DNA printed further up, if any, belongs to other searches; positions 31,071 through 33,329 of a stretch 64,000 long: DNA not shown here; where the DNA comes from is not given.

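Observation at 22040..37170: MoxR-DUF58-VWA-VWA chaperone module fused into an operon with a transmembrane thiol-redox relay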

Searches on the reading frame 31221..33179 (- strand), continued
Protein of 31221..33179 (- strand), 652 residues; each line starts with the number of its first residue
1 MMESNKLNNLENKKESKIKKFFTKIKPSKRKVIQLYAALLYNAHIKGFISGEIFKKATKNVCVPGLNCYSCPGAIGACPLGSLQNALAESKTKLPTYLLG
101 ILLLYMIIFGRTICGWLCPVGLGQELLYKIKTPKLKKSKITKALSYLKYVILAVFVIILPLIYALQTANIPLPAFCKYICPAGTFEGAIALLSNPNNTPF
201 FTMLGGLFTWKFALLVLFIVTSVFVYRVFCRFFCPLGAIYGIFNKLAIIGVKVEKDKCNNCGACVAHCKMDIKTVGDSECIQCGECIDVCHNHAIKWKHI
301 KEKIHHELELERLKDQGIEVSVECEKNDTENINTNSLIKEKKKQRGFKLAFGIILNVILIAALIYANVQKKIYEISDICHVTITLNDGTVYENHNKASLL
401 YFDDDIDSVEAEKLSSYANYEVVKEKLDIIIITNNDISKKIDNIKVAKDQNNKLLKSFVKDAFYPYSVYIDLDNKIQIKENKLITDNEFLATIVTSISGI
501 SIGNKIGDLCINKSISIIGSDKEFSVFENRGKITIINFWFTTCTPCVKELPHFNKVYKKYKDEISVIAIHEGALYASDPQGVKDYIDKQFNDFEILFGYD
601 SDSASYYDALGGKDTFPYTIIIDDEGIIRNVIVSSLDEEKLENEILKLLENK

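Call 25: find_encoding_contigs(protein=P0117, flank=10000, max_places=1)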
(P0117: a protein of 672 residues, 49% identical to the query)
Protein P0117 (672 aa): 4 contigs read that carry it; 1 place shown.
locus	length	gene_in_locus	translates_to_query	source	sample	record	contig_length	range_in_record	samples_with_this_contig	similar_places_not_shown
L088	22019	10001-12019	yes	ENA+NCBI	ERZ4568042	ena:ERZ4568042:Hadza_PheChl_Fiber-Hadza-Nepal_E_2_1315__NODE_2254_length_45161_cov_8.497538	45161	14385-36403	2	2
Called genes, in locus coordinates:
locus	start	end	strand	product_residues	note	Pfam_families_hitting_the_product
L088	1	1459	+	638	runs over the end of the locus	PF07584:BatA, PF13519:VWA_2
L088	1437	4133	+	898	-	PF13519:VWA_2 (weak), PF13768:VWA_3 (faint), PF13519:VWA_2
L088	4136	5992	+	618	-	-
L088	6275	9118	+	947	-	PF00578:AhpC-TSA, PF13905:Thioredoxin_8 (weak)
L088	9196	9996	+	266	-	-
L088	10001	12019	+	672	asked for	PF12838:Fer4_7 (faint), PF13187:Fer4_9 (faint), PF12801:Fer4_5, PF00578:AhpC-TSA, PF08534:Redoxin, PF00085:Thioredoxin, PF13905:Thioredoxin_8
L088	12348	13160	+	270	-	-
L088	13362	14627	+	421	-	-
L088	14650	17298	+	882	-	PF00496:SBP_bac_5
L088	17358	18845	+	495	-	PF00528:BPD_transp_1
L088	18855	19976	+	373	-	PF12911:OppC_N, PF00528:BPD_transp_1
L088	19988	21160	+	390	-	PF00005:ABC_tran, PF13304:AAA_21 (weak), PF08352:oligo_HPY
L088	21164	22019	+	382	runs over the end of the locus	PF00005:ABC_tran, PF02463:SMC_N (weak), PF08352:oligo_HPY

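Call 26: find_encoding_contigs(protein=P0075, flank=10000, max_places=1)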
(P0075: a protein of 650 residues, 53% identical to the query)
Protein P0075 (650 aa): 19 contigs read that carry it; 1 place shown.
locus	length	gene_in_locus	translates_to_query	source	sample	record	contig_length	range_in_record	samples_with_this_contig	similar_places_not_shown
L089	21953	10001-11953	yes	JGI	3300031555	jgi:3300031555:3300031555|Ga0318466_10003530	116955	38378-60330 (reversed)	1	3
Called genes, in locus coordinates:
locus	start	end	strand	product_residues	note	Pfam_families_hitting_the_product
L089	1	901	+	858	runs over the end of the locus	PF00496:SBP_bac_5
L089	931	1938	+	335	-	PF00528:BPD_transp_1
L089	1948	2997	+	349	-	PF12911:OppC_N, PF00528:BPD_transp_1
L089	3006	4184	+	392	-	PF00005:ABC_tran, PF13304:AAA_21 (weak), PF08352:oligo_HPY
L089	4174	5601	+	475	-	PF00005:ABC_tran, PF08352:oligo_HPY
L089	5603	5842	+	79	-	-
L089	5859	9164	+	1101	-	PF09479:Flg_new, PF00578:AhpC-TSA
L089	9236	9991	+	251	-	-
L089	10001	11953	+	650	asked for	PF12801:Fer4_5, PF00578:AhpC-TSA, PF08534:Redoxin, PF13905:Thioredoxin_8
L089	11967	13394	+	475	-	-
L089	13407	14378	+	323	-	PF00493:MCM (weak), PF20030:bpMoxR, PF00004:AAA (weak), PF07726:AAA_3, PF07728:AAA_5, PF17863:AAA_lid_2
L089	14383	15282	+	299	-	PF01882:DUF58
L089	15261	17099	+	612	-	PF07584:BatA, PF13519:VWA_2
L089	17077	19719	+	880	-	PF13519:VWA_2, PF05762:VWA_CoxE (faint), PF06707:DUF1194 (faint), PF13768:VWA_3, PF13519:VWA_2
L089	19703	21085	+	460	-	-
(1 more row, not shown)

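Call 41: find_related_loci(query=A3, collection=metagenome_contigs, flank=10000)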
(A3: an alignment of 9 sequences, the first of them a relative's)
Query A3 (621 aa) in metagenome_contigs; peptide patterns used: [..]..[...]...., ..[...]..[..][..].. (x = any residue, [..] = any of these).
75 stretches matched a pattern; 39 encode a relative of the query (tblastn E <= 1e-3); 38 distinct loci.
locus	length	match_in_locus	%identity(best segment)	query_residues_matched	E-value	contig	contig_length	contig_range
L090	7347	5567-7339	42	25-621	9e-163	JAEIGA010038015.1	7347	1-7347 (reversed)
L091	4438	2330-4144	44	25-620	4e-163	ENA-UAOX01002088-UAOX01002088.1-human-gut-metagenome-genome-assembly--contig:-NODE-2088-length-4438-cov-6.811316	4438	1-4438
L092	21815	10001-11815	44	25-620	9e-159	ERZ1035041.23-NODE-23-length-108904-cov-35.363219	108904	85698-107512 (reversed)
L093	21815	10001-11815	44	25-620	9e-159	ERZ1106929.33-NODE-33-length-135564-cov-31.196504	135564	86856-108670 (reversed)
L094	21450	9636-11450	44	25-620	9e-159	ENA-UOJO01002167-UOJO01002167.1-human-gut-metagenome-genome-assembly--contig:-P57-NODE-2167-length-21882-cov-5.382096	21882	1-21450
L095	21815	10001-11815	44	25-620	2e-158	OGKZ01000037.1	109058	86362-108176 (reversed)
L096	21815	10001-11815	44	25-620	2e-158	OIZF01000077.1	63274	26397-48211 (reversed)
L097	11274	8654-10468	44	25-620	5e-158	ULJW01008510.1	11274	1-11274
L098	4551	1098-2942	42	1-620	1e-161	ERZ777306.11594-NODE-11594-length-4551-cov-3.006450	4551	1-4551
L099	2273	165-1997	43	1-621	6e-169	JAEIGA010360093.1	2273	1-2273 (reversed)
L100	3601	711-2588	39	1-621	2e-157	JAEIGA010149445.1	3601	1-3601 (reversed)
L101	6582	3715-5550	43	1-621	2e-151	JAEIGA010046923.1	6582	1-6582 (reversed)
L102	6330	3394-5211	40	13-621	2e-151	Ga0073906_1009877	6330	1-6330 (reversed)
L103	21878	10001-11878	40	1-621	2e-149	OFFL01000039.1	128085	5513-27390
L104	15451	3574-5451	40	1-621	2e-148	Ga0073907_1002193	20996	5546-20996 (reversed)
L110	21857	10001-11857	40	1-621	1e-141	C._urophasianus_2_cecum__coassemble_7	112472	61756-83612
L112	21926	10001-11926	41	1-621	3e-137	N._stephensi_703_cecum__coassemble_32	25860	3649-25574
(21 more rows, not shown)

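Call 50: search_protein_families(library=pfam, proteins=[L053:11477-12304:-, L053:12384-12827:-, L053:12965-14587:-, L053:17599-18336:-, L053:18411-19235:+, L029:4887-8933:-, L029:11693-12085:-, L029:12221-13735:-, L029:16797-18152:+, L029:18149-19888:+], max_evalue=0.001)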
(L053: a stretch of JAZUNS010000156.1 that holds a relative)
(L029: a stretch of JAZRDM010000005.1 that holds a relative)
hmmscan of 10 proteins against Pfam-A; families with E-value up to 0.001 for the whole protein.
L053:11477-12304:- (275 aa): 1 family
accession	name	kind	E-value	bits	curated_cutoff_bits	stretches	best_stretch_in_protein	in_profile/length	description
PF00404.24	Dockerin_1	-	3.2e-12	46.9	22.9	1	213-267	1-55/57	Dockerin type I domain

L053:12384-12827:- (147 aa): 3 families
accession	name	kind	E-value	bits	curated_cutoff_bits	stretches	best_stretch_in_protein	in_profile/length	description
PF02369.22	Big_1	-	9.5e-05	22.9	34.9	1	66-112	14-64/93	Bacterial Ig-like domain (group 1)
PF13620.12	CarboxypepD_reg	-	0.00041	21.1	32.3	1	75-120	4-51/82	Carboxypeptidase regulatory-like domain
PF22821.2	ZP1_ZP4_Ig-like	-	0.00093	20.1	28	0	72-128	17-65/94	Zona pellucida sperm-binding proteins 1/4, Ig-like domain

L053:12965-14587:- (540 aa): 0 families

L053:17599-18336:- (245 aa): 2 families
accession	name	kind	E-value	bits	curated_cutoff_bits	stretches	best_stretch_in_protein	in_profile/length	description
PF01980.22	TrmO_N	-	1.1e-46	158.2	26.8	1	40-163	1-116/116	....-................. O N-terminal domain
PF18389.7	TrmO_C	-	2.1e-05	25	27.1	1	201-234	29-64/65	TrmO C-terminal domain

L053:18411-19235:+ (274 aa): 5 families
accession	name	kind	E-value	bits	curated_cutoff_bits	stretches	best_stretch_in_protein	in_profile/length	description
PF22645.1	GKRP_SIS_N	-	5.5e-17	62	27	1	48-154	2-112/113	Glucokinase regulatory protein N-terminal SIS domain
PF22198.1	GKRP_SIS_2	-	5.9e-09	36.4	27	1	48-108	7-67/191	Glucokinase regulatory protein, second SIS domain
PF13580.11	SIS_2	-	2.5e-06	28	27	1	40-163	13-135/138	SIS domain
PF01380.27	SIS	-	2.2e-05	24.7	25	1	132-201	54-121/131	SIS domain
PF20741.3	GKRP-like_C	-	0.00035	21.5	27.7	1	222-260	2-40/100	C-terminal lid domain of glucokinase regulatory protein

L029:4887-8933:- (1348 aa): 1 family
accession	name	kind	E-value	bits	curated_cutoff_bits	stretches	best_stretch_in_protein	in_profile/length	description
PF07581.17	Glug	-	6.2e-07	29.9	20.5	0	369-395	1-27/28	The GLUG motif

L029:11693-12085:- (130 aa): 0 families

L029:12221-13735:- (504 aa): 0 families

L029:16797-18152:+ (451 aa): 2 families
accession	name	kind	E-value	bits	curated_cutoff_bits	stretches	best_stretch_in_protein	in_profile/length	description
PF07690.21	MFS_1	-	3.5e-30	105.5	33.4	1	23-381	10-346/347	Major Facilitator Superfamily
PF13347.12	MFS_2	-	1.7e-05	24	27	0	8-184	223-387/427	MFS/sugar transport protein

L029:18149-19888:+ (579 aa): 4 families
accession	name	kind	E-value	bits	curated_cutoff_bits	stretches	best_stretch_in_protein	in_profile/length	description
PF02837.24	Glyco_hydro_2_N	-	1.4e-12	48.3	28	1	73-177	63-166/169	Glycosyl hydrolases family 2, sugar binding domain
PF02836.23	Glyco_hydro_2_C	-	4.4e-10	39.6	21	1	306-554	34-286/302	Glycosyl hydrolases family 2, TIM barrel domain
PF22666.2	Glyco_hydro_2_N2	-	6e-08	33.4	27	1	67-151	40-127/167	Glycosyl hydrolase 2 galactose-binding domain-like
PF00703.27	Glyco_hydro_2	-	4.9e-05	24.5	23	1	219-265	66-109/109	Glycosyl hydrolases family 2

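Call 65: search_protein_families(library=pfam, proteins=[L112:1016-2398:+, L112:2402-4237:+, L112:4294-6126:+, L112:16459-19329:+, L103:732-2843:+, L103:3037-5376:+, L103:5369-6109:+, L103:16015-18453:+], max_evalue=0.001)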
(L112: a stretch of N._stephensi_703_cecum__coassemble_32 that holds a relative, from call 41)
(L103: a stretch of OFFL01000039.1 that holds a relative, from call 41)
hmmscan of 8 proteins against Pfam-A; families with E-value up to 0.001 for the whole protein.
L112:1016-2398:+ (460 aa): 4 families
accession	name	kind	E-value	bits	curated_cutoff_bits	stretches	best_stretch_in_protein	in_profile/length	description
PF02878.22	PGM_PMM_I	-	2e-37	128.4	22.5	1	3-139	2-133/138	Phosphoglucomutase/phosphomannomutase, alpha/beta/alpha domain I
PF02880.22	PGM_PMM_III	-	2.7e-34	118.2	20.7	1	267-377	1-113/115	Phosphoglucomutase/phosphomannomutase, alpha/beta/alpha domain III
PF00408.26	PGM_PMM_IV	-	8.6e-21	74.2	23.1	1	383-449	1-67/68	Phosphoglucomutase/phosphomannomutase, C-terminal domain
PF02879.22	PGM_PMM_II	-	4.9e-15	56.4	29.3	1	182-263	19-103/103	Phosphoglucomutase/phosphomannomutase, alpha/beta/alpha domain II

L112:2402-4237:+ (611 aa): 4 families
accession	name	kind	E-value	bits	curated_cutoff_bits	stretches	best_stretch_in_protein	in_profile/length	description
PF01380.27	SIS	-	3e-58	195.7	25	2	292-419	2-130/131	SIS domain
PF13522.11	GATase_6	-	1.6e-19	70.7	27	1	66-195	9-129/130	Glutamine amidotransferase domain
PF13537.11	GATase_7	-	1.5e-15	57.7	25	1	75-201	3-122/123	Glutamine amidotransferase domain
PF13580.11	SIS_2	-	1.1e-07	32.4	27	1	339-376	100-137/138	SIS domain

L112:4294-6126:+ (610 aa): 11 families
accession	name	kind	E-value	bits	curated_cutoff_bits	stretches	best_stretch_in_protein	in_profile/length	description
PF02719.21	Polysacc_synt_2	-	4.6e-121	404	20.2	1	282-562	1-288/293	Polysaccharide biosynthesis protein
PF01370.27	Epimerase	-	1.1e-25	90.9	20.9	1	282-494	1-227/240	NAD dependent epimerase/dehydratase family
PF16363.11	GDP_Man_Dehyd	-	1e-16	61.8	27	1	283-406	1-130/332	GDP-mannose 4,6 dehydratase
PF04321.23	RmlD_sub_bind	-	4.4e-15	56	27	1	281-452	2-157/287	RmlD substrate binding domain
PF13727.12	CoA_binding_3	-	2.4e-13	50.9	25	1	78-237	20-175/175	CoA-binding domain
PF01073.25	3Beta_HSD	-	7.2e-10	38.8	22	1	283-412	1-123/280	3-beta hydroxysteroid dehydrogenase/isomerase family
PF00106.31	adh_short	-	1.2e-06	28.6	26.6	1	280-392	1-119/195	short chain dehydrogenase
PF07993.18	NAD_binding_4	-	1.5e-05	24.8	20.1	0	356-413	90-144/258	Male sterility protein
PF02254.24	TrkA_N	-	0.00011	22.9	23.8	0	143-179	2-34/116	TrkA-N domain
PF08659.16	KR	-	0.0005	20.5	22.6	1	281-404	2-135/180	KR domain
PF03435.24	Sacchrp_dh_NADP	-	0.00073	20.3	25.1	0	282-362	1-76/129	Saccharopine dehydrogenase NADP binding domain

L112:16459-19329:+ (956 aa): 2 families
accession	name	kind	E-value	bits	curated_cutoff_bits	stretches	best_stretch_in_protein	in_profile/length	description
PF09394.16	Inhibitor_I42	-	0.00043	20.9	27.2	0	422-507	9-91/91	Chagasin family peptidase inhibitor I42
PF02368.24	Big_2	-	0.00044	20.6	22.8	1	416-493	5-72/79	Bacterial Ig-like domain (group 2)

L103:732-2843:+ (703 aa): 3 families
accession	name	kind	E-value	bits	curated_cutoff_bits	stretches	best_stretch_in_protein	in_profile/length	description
PF00664.28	ABC_membrane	-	1.3e-44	153.3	28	1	152-417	2-272/274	ABC transporter transmembrane region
PF00005.33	ABC_tran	-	6.4e-30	105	25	1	481-629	1-137/137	ABC transporter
PF02463.25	SMC_N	-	1.1e-05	25.5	40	1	378-672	135-212/220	RecF/RecN/SMC N terminal domain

L103:3037-5376:+ (779 aa): 2 families
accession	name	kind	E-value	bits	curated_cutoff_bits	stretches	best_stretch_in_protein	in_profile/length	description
PF00544.25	Pectate_lyase_4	-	3.1e-21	76.4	24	1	304-471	32-211/211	Pectate lyase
PF18283.7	CBM77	-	4e-10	40.5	25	1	687-772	26-107/108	Carbohydrate binding module 77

L103:5369-6109:+ (246 aa): 2 families
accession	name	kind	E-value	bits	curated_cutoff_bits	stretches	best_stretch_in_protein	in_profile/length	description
PF01648.25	ACPS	-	1.4e-16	61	25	1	132-231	2-111/111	4'-phosphopantetheinyl transferase superfamily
PF22624.1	AASDHPPT_N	-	0.00048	20.8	27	1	47-126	10-96/100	4'-phosphopantetheinyl transferase, N-terminal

L103:16015-18453:+ (812 aa): 0 families

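Call 67: predict_structure(alignment_id=A1)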
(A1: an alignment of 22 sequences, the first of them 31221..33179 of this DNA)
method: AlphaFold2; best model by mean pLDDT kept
length: 652 residues; sequences in the alignment: 22
mean_pLDDT: 64.4   pTM: 0.44
mean pLDDT of the five models: 64.4, 61.3, 61.3, 61.2, 58.8
residues with pLDDT >= 90: 90; 70-90: 196; 50-70: 130; < 50: 236
segments of 3 or more residues with pLDDT < 50: 1-4, 18-27, 29-97, 109-137, 154-157, 159-166, 169-181, 183-186, 199-208, 231-233, 235-241, 243-253, 268-273, 277-287, 294-301, 317-343
pLDDT, mean of each block of 10 residues (from residue 1): 47 50 44 45 32 28 31 35 45 48 51 47 48 46 56 49 45 40 51 51 44 59 56 48 46 52 52 48 48 47 54 52 34 37 58 80 68 80 83 83 88 90 89 78 85 86 89 87 87 83 78 85 85 92 88 95 93 88 92 91 74 78 89 87 91 76
secondary structure, 60 per line:
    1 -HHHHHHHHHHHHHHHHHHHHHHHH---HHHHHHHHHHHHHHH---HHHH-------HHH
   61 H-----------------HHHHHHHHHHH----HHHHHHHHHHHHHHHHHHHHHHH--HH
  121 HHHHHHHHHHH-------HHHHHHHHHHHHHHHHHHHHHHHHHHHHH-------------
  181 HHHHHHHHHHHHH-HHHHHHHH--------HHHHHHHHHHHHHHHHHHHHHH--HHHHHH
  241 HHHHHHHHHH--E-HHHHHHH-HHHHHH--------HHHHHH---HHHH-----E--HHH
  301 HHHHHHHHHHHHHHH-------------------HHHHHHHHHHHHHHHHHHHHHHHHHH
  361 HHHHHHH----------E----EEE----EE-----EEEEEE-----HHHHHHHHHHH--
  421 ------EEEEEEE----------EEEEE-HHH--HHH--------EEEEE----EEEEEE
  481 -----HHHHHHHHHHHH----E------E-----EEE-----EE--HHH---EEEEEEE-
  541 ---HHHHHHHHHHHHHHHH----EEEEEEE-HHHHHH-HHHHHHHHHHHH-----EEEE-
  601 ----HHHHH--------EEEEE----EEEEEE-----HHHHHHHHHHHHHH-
elements in order (helices of 4 or more, strands of 3 or more residues): H2-25 H29-43 H47-50 H58-61 H79-89 H94-116 H119-131 H139-167 H181-193 H195-202 H211-232 H235-250 H255-261 H263-268 H277-282 H286-289 H298-315 H335-367 E383-385 E397-402 H408-418 E427-433 E444-448 E466-470 E475-480 H486-497 E515-517 E533-539 H544-559 E564-570 H572-577 H579-590 E596-599 H605-609 E618-622 E627-632 H638-651
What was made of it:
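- The AlphaFold2 model of the NapH-like membrane domain has low confidence (pLDDT below 50; call 67), so the transmembrane electron path is conjecture.
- Tried and rejected: The membrane and Fe-S part was unusable (pLDDT below 50, call 67), so no cysteine geometry could be inferred.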

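Call 71: fold_search(model_id=the predicted structure, library=pdb)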
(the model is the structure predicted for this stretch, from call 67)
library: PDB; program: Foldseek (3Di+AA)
matches with E <= 10: 1345; with E <= 0.001: 717
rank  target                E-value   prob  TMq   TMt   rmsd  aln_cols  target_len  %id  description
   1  4nmu_D                4.3e-10  1.00  0.20  0.89   1.8       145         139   25  Crystal Structure of Thiol-disulfide Oxidoreductase from Bacillus str. 'Ames Ancestor' (released 2013-12-18)
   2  4nmu_B                5.4e-10  1.00  0.20  0.88   1.8       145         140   25  Crystal Structure of Thiol-disulfide Oxidoreductase from Bacillus str. 'Ames Ancestor' (released 2013-12-18)
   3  4nmu_A                7.3e-10  1.00  0.20  0.84   2.9       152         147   24  Crystal Structure of Thiol-disulfide Oxidoreductase from Bacillus str. 'Ames Ancestor' (released 2013-12-18)
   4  1su9_B                8.2e-10  1.00  0.20  0.88   1.8       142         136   22  Reduced structure of the soluble domain of ResA (released 2004-05-11)
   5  1su9_A                1.2e-09  1.00  0.20  0.87   1.9       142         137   22  Reduced structure of the soluble domain of ResA (released 2004-05-11)
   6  3hdc                  1.9e-09  1.00  0.18  0.71   8.0       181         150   20  The crystal structure of thioredoxin protein from Geobacter metallireducens (released 2009-05-26)
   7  2h1b_C                5.8e-09  1.00  0.20  0.89   1.8       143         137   21  ResA E80Q (released 2006-09-19)
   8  3gl3_C                6.2e-09  1.00  0.20  0.87   2.0       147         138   22  Crystal structure of a putative Thiol:disulfide interchange protein DsbE from Chlorobium tepidum (released 2009-03-31)
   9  1st9_A                7.9e-09  1.00  0.19  0.84   2.8       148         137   21  Crystal Structure of a Soluble Domain of ResA in the Oxidised Form (released 2004-05-11)
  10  2f9s_A                8.4e-09  1.00  0.19  0.83   2.8       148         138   21  2nd Crystal Structure Of A Soluble Domain Of ResA In The Oxidised Form (released 2006-04-18)
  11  2h19_A                1.1e-08  1.00  0.20  0.86   1.9       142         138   21  Crystal Structure of ResA Cys77Ala Variant (released 2006-09-19)
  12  2h1b_A                1.2e-08  1.00  0.19  0.85   2.0       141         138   21  ResA E80Q (released 2006-09-19)
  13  2ls5_MODEL_1_A        1.3e-08  1.00  0.20  0.75   4.3       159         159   23  Solution structure of a putative protein disulfide isomerase from Bacteroides thetaiotaomicron (released 2012-05-09)
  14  3kcm_B                1.4e-08  1.00  0.19  0.79   3.2       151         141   19  The crystal structure of thioredoxin protein from Geobacter metallireducens (released 2009-11-10)
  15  2h1a_A                1.6e-08  1.00  0.20  0.88   1.8       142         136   22  ResA C74A Variant (released 2006-09-19)
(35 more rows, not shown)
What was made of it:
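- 31221..33179 (-): Module Y3: 652-aa fusion protein. In order it has an N-terminal Cx5Cx2Cx6C, three CX3CP motifs on a NapH-like membrane domain, two [4Fe-4S] motifs, one TM helix, an extracytoplasmic linker domain and a ResA-like redoxin domain (C543/C546). The outer part is modelled with confidence and matches ResA at TMt 0.89, rmsd 1.8 A (calls 67, 71).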
